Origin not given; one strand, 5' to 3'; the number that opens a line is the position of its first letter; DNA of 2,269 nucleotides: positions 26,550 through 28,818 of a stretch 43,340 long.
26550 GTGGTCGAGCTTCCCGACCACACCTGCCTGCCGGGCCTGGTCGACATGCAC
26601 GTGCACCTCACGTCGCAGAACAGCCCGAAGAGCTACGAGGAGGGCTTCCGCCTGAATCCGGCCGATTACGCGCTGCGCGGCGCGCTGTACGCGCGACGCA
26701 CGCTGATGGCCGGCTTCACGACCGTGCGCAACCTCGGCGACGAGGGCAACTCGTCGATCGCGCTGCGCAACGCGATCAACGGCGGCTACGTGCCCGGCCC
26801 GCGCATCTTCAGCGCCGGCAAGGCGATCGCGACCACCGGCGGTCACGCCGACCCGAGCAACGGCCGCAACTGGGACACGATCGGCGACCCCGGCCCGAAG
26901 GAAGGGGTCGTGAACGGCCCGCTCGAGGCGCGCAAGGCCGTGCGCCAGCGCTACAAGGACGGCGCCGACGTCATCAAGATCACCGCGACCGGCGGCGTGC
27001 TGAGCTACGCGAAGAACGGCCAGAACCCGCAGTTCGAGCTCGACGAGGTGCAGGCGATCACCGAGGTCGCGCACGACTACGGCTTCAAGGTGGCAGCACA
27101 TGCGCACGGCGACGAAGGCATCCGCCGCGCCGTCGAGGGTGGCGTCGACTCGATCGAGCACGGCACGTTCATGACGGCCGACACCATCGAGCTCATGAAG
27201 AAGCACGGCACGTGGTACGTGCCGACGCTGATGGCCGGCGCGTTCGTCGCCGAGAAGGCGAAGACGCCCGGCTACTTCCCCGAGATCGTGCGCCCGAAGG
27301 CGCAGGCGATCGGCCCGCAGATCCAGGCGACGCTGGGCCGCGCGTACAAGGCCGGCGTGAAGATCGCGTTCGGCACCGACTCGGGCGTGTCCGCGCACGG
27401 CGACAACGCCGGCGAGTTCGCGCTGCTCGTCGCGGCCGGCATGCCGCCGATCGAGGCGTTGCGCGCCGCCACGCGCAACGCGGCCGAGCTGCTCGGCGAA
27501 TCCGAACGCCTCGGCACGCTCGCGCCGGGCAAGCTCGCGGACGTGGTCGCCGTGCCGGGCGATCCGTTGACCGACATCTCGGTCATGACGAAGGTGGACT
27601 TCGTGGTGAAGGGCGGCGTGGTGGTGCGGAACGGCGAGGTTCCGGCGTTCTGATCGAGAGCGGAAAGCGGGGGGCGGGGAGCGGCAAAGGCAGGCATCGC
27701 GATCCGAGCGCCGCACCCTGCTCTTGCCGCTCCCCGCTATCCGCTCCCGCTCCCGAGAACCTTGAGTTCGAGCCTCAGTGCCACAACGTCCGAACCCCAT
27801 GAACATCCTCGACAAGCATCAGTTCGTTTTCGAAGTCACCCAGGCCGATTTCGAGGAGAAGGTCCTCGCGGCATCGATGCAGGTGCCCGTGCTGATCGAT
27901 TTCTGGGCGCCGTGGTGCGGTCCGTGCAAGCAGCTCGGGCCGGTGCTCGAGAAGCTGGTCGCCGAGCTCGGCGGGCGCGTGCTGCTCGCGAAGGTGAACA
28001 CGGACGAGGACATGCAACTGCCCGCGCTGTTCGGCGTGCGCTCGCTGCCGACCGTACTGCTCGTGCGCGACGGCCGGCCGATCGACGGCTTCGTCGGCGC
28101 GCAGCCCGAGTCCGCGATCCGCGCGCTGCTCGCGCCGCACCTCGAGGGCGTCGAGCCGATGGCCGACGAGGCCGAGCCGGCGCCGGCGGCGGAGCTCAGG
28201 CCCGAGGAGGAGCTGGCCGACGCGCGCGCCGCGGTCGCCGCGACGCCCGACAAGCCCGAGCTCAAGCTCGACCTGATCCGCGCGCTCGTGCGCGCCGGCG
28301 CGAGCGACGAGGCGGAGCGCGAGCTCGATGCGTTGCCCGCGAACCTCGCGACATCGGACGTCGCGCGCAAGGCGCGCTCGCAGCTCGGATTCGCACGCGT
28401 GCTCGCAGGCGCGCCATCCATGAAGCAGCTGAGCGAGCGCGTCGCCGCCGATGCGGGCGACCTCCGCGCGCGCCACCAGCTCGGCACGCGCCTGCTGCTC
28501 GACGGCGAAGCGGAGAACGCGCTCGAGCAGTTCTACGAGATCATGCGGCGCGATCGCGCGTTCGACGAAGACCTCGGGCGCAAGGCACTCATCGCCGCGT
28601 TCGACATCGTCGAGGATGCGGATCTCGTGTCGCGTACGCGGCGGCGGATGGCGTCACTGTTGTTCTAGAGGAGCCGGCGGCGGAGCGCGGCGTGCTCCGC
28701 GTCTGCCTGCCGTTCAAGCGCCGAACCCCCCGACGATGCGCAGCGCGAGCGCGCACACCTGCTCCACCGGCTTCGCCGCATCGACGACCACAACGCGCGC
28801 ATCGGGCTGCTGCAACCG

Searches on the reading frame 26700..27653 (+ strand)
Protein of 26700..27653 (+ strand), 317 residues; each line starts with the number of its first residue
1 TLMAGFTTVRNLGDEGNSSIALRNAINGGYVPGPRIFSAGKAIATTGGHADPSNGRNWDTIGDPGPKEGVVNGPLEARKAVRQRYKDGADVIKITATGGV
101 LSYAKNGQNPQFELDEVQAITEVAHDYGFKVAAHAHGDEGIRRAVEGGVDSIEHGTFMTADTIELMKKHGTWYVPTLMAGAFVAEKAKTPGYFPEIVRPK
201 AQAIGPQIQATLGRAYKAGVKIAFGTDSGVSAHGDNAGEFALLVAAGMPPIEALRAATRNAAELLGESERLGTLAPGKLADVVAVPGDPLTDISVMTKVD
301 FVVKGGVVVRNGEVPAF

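Call 51: search_protein_families(library=pfam, proteins=[window:26700-27653:+], max_evalue=0.00001)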
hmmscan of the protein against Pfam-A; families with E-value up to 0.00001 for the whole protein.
window:26700-27653:+ (317 aa): 2 families
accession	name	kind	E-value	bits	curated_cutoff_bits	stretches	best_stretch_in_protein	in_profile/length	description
PF01979.26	Amidohydro_1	-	2e-48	165.8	25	1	1-309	45-345/345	Amidohydrolase family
PF07969.17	Amidohydro_3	-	2.8e-15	57.2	29.7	1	108-309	255-471/472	Amidohydrolase family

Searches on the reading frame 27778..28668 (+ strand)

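Call 51: search_protein_families(library=pfam, proteins=[window:27778-28668:+], max_evalue=0.00001)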
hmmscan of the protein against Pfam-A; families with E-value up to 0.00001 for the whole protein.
window:27778-28668:+ (296 aa): 3 families
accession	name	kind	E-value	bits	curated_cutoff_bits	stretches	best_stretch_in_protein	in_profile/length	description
PF00085.26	Thioredoxin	-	6.6e-26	90.8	23.5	1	17-118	2-101/103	Thioredoxin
PF14561.12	TPR_20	-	8.2e-22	77.8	25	1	212-296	5-90/90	Tetratricopeptide repeat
PF13098.12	Thioredoxin_2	-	1.1e-06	29.3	27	1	35-118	5-104/104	Thioredoxin-like domain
